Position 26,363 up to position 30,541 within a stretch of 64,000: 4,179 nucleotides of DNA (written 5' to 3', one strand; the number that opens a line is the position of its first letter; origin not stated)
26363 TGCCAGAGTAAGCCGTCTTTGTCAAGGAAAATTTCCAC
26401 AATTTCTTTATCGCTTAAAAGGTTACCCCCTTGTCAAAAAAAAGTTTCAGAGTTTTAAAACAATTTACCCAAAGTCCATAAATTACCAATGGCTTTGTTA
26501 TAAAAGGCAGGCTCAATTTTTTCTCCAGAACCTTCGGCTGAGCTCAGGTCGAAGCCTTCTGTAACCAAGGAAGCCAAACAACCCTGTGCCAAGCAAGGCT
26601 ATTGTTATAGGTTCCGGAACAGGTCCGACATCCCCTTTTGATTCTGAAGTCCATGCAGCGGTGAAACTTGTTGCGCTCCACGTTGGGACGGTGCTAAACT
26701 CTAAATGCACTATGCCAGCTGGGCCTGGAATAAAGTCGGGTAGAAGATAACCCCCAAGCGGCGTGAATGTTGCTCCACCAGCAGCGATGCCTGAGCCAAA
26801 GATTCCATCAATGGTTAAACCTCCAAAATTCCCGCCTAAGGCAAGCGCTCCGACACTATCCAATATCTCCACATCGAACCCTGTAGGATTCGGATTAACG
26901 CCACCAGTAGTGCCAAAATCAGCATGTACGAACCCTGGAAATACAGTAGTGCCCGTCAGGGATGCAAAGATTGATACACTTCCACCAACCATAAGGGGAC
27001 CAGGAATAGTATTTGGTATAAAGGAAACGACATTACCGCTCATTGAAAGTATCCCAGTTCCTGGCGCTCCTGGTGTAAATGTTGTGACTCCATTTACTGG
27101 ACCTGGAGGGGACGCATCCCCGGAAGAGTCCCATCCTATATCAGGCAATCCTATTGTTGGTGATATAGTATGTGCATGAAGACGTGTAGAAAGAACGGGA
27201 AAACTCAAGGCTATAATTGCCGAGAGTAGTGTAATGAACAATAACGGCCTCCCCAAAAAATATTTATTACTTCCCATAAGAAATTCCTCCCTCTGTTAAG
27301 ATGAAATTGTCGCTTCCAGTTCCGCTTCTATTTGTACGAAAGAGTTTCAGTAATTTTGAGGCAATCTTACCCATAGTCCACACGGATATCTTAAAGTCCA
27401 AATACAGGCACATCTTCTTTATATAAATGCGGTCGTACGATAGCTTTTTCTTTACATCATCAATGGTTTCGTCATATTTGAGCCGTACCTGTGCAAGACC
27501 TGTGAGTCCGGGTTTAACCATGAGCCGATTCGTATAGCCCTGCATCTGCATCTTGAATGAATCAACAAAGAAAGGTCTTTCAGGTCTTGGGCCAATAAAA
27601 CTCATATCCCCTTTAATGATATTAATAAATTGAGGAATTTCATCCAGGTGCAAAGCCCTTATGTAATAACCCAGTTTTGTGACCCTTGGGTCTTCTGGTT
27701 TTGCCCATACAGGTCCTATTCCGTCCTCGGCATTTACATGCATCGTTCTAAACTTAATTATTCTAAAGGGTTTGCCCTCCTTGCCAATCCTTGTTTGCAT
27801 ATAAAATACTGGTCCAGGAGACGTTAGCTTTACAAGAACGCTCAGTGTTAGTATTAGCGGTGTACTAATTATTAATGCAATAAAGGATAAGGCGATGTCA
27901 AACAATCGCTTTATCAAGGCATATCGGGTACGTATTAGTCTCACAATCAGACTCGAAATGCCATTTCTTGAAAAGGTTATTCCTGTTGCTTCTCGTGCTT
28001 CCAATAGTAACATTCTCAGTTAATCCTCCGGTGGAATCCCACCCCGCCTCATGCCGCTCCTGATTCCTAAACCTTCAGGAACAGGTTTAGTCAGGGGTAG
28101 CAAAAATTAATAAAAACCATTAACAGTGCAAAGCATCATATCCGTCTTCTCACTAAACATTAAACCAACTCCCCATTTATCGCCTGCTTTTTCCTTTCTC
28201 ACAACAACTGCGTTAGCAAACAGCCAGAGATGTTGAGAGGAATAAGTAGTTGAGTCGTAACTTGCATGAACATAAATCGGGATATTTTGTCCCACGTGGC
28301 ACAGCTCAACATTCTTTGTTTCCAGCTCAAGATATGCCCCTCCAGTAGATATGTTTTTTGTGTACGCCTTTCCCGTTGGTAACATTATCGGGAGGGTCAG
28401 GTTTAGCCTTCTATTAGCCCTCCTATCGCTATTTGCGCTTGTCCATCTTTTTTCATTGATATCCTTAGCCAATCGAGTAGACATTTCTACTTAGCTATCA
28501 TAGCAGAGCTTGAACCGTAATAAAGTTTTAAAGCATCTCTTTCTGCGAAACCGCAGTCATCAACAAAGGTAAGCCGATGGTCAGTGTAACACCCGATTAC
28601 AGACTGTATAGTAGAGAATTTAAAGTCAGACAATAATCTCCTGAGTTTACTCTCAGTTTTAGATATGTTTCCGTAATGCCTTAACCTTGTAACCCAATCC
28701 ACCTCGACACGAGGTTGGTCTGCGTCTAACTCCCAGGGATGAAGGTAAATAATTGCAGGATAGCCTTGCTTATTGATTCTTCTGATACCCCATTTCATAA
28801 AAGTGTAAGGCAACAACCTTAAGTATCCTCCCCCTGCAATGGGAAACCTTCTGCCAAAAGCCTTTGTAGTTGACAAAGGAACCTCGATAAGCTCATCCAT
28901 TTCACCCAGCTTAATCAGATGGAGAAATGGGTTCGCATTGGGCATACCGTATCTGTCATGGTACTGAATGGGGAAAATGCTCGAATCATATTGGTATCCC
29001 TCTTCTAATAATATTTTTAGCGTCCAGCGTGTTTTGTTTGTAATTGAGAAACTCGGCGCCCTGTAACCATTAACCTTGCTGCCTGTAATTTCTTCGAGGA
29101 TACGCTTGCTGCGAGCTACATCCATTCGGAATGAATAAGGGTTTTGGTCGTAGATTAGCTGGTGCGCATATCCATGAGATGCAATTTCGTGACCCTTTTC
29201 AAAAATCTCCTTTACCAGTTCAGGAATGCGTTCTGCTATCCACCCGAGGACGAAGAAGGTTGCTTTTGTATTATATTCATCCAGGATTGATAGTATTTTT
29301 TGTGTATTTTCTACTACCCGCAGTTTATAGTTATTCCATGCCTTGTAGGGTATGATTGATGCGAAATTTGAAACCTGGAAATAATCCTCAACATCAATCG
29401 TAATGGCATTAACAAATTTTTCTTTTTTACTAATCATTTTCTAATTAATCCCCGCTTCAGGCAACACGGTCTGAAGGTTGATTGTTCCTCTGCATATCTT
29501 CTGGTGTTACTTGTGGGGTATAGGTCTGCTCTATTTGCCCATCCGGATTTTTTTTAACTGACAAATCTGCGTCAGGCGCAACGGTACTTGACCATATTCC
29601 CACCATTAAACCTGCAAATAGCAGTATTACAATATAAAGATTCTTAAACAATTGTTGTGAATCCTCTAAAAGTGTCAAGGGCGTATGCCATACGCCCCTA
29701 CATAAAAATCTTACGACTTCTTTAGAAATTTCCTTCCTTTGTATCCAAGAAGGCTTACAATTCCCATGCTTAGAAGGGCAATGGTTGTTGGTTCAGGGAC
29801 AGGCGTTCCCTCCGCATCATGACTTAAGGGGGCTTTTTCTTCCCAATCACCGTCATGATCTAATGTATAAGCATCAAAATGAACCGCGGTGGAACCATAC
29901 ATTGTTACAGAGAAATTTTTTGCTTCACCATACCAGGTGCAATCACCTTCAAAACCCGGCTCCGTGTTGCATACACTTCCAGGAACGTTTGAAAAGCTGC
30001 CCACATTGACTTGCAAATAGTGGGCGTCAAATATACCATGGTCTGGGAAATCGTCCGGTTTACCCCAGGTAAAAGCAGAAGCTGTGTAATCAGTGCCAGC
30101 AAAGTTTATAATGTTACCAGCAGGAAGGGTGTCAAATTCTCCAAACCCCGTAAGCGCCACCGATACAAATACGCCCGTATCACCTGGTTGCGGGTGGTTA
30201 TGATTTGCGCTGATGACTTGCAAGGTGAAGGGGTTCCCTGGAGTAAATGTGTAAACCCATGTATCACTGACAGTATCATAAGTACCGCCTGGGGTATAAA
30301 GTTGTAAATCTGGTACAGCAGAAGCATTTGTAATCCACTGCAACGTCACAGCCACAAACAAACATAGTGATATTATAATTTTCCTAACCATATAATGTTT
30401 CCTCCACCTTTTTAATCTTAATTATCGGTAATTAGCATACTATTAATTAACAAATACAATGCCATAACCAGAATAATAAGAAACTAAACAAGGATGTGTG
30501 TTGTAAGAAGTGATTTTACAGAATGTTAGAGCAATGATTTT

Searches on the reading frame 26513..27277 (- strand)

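Call 8: search_protein_families(library=pfam, proteins=[window:26513-27277:-], max_evalue=0.001)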
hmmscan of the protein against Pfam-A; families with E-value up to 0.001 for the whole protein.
window:26513-27277:- (254 aa): 1 family
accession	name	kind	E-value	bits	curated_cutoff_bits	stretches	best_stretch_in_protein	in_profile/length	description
PF07589.16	PEP-CTERM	-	1.2e-05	25.6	20.7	1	219-241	1-23/24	PEP-CTERM motif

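Call 10: search_protein_families(library=ncbifam, proteins=[window:26513-27277:-], max_evalue=0.001)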
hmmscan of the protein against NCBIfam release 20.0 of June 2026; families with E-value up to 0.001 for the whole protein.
window:26513-27277:- (254 aa): 5 families
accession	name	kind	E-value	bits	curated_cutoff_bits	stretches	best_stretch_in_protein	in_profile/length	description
TIGR02595.1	PEP_CTERM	domain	2.8e-05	24.7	16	1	220-243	1-23/24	PEP-CTERM sorting domain-containing protein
NF038125.1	PEP_CTERM_THxN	subfamily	2.9e-05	23.8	85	1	216-241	221-244/246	THxN family PEP-CTERM protein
NF033554.9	floc_PepA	equivalog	0.00021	21.2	80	1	142-243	156-260/261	flocculation-associated PEP-CTERM protein PepA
NF038129.1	PEP_NF038129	equivalog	0.00024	21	65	1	192-241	142-192/194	NF038129 family PEP-CTERM protein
NF041538.1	PEP_EDSA_1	subfamily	0.00027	20.7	100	1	199-241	262-305/307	EDSAP-1 family PEP-CTERM protein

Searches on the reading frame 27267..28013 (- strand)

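Call 8: search_protein_families(library=pfam, proteins=[window:27267-28013:-], max_evalue=0.001)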
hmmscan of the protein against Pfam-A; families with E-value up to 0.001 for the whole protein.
window:27267-28013:- (248 aa): 1 family
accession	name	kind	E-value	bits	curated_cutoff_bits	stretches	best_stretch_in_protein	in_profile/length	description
PF02397.22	Bac_transf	-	4e-61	206.1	27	1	35-217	1-177/179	Bacterial sugar transferase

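Call 10: search_protein_families(library=ncbifam, proteins=[window:27267-28013:-], max_evalue=0.001)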
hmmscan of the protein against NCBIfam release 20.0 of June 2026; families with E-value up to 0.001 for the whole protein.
window:27267-28013:- (248 aa): 10 families
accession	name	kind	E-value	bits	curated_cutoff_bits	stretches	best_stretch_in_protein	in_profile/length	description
TIGR03025.1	EPS_sugtrans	subfamily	1.9e-79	268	295.55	1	26-218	249-439/445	exopolysaccharide biosynthesis polyprenyl glycosylphosphotransferase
TIGR03023.1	WcaJ_sugtrans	equivalog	3.4e-70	237.6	410.75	1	30-217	258-446/453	undecaprenyl-phosphate glucose phosphotransferase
TIGR03013.1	EpsB_2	subfamily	1.3e-68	232.1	393.35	1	32-214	252-433/443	TIGR03013 family XrtA/PEP-CTERM system glycosyltransferase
NF007518.0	PRK10124.1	equivalog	1.1e-48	166.2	684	1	32-215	271-455/464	undecaprenyl-phosphate glucose phosphotransferase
TIGR03022.1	WbaP_sugtrans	subfamily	4.4e-46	158.1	403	1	25-214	249-446/456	undecaprenyl-phosphate galactose phosphotransferase WbaP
NF052601.1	undeca_RfbP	equivalog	5.4e-45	153.6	330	1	27-216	37-234/244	undecaprenyl-phosphate galactose phosphotransferase family protein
NF041877.1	EPS_EpsZ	equivalog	2.4e-41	141.9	800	1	31-211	262-446/459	exopolysaccharide biosynthesis polyisoprenyl-phosphate hexose-1-phosphate transferase EpsZ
NF050817.1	PolSacchBiosHfsE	equivalog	1.8e-38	132.4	750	1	27-214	264-456/467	polysaccharide biosynthesis protein HfsE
NF011751.0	PRK15204.1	equivalog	2e-29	102.5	907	1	29-213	274-465/476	undecaprenyl-phosphate galactose phosphotransferase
NF045514.1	glycotran_HepC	equivalog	3.2e-26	92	140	1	32-144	114-211/220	heterocyst development glycosyltransferase HepC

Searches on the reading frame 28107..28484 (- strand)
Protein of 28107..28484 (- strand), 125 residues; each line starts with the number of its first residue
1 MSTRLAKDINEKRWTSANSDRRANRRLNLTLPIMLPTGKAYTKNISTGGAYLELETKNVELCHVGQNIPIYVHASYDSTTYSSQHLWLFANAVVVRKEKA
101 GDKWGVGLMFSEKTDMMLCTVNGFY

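Call 8: search_protein_families(library=pfam, proteins=[window:28107-28484:-], max_evalue=0.001)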
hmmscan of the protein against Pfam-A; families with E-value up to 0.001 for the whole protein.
window:28107-28484:- (125 aa): 1 family
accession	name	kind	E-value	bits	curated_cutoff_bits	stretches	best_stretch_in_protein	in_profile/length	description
PF07238.19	PilZ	-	5.4e-08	33.5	22.5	1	21-112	2-87/102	PilZ domain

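Call 10: search_protein_families(library=ncbifam, proteins=[window:28107-28484:-], max_evalue=0.001)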
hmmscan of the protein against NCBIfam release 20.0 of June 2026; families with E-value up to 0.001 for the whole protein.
window:28107-28484:- (125 aa): 0 families

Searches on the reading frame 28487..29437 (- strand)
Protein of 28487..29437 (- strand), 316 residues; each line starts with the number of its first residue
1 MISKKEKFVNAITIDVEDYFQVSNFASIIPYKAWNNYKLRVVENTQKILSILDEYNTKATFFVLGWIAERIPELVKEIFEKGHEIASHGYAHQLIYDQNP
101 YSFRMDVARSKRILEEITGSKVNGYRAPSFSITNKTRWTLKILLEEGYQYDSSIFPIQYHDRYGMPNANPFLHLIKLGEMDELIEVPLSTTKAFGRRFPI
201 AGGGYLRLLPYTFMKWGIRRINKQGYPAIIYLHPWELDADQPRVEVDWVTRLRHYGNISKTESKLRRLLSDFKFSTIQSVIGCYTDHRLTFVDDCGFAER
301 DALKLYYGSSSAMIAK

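Call 8: search_protein_families(library=pfam, proteins=[window:28487-29437:-], max_evalue=0.001)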
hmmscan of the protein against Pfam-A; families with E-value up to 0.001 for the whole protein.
window:28487-29437:- (316 aa): 3 families
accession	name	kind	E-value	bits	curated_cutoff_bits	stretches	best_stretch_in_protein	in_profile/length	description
PF11959.13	DUF3473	-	2.5e-47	160.6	29.6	1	152-281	1-129/130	Domain of unknown function (DUF3473)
PF01522.26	Polysacc_deac_1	-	3.1e-24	85.8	23.1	1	42-141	18-117/124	Polysaccharide deacetylase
PF10096.14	DUF2334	-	5.8e-06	26.5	26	1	72-271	53-202/203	Uncharacterized protein conserved in bacteria (DUF2334)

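Call 10: search_protein_families(library=ncbifam, proteins=[window:28487-29437:-], max_evalue=0.001)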
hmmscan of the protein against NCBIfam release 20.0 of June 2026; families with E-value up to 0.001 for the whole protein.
window:28487-29437:- (316 aa): 9 families
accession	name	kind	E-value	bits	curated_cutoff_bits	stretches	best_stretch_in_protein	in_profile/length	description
TIGR03006.1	pepcterm_polyde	equivalog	6.4e-118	392.8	276.2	1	10-281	1-271/272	XrtA system polysaccharide deacetylase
TIGR02764.1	spore_ybaN_pdaB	equivalog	1.5e-21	77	237.4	1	43-149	19-122/191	polysaccharide deacetylase family sporulation protein PdaB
NF045821.1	PgAcgDacpgdA1_Bac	equivalog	1.1e-15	57.3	400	1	44-138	102-197/282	peptidoglycan-N-acetylglucosamine deacetylase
TIGR04243.1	nodulat_NodB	equivalog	4.5e-14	52.4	240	1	45-129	17-102/197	chitooligosaccharide deacetylase NodB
TIGR02884.1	spore_pdaA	equivalog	1e-11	45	298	1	44-132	51-139/224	delta-lactam-biosynthetic de-N-acetylase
TIGR02873.1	spore_ylxY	hypoth_equivalog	8e-11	41.7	391.5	1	43-134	98-189/268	probable sporulation protein, polysaccharide deacetylase family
TIGR03212.1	uraD_N-term-dom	equivalog_domain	7.4e-08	31.8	424.6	1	47-154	81-184/297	allantoinase PuuE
NF045820.1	PgAcgDacpgdA_Strep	equivalog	1.3e-07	30.8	800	1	44-141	282-379/463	peptidoglycan-N-acetylglucosamine deacetylase PgdA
NF045822.1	PgAcgDacpgdA2_Bac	equivalog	2e-07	30.6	400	1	45-132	84-171/274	peptidoglycan-N-acetylglucosamine deacetylase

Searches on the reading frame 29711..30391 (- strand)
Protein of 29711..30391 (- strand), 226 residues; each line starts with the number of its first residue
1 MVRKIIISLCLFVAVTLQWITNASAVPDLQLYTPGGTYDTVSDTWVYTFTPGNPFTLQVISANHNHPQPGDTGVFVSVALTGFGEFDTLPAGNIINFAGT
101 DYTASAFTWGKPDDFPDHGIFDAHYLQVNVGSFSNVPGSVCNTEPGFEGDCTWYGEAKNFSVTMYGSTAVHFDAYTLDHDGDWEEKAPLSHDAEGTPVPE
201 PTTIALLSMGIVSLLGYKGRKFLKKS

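Call 8: search_protein_families(library=pfam, proteins=[window:29711-30391:-], max_evalue=0.001)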
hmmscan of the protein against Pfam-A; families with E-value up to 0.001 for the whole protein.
window:29711-30391:- (226 aa): 1 family
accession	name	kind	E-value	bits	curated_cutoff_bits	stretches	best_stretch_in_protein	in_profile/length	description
PF07589.16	PEP-CTERM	-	0.00021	21.7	20.7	1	197-220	1-22/24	PEP-CTERM motif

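Call 10: search_protein_families(library=ncbifam, proteins=[window:29711-30391:-], max_evalue=0.001)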
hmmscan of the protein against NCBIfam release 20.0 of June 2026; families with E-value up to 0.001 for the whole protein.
window:29711-30391:- (226 aa): 1 family
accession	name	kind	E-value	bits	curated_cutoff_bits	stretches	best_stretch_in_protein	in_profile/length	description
NF038141.1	choice_anch_N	equivalog_domain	1.1e-25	91.3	40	1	25-194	1-184/184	choice-of-anchor N protein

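Call 34: find_encoding_contigs(protein=window:29711-30391:-, flank=6500, max_places=8)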
Protein window:29711-30391:- (226 aa): 3 contigs read that carry it; 1 place shown.
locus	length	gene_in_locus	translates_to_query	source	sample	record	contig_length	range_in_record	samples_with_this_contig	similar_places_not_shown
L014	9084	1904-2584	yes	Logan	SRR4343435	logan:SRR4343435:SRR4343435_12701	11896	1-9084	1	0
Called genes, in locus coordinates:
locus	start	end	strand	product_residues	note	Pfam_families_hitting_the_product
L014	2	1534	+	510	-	?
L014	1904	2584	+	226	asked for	-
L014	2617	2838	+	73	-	-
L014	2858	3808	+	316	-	PF01522:Polysacc_deac_1, PF11959:DUF3473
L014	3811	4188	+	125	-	PF07238:PilZ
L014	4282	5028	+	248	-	PF02397:Bac_transf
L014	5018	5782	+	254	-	PF07589:PEP_exosort_dom (weak)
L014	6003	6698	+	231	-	-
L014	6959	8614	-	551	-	PF13620:CarboxypepD_reg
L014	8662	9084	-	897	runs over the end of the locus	PF15902:Sortilin-Vps10 (weak), PF19190:BACON_2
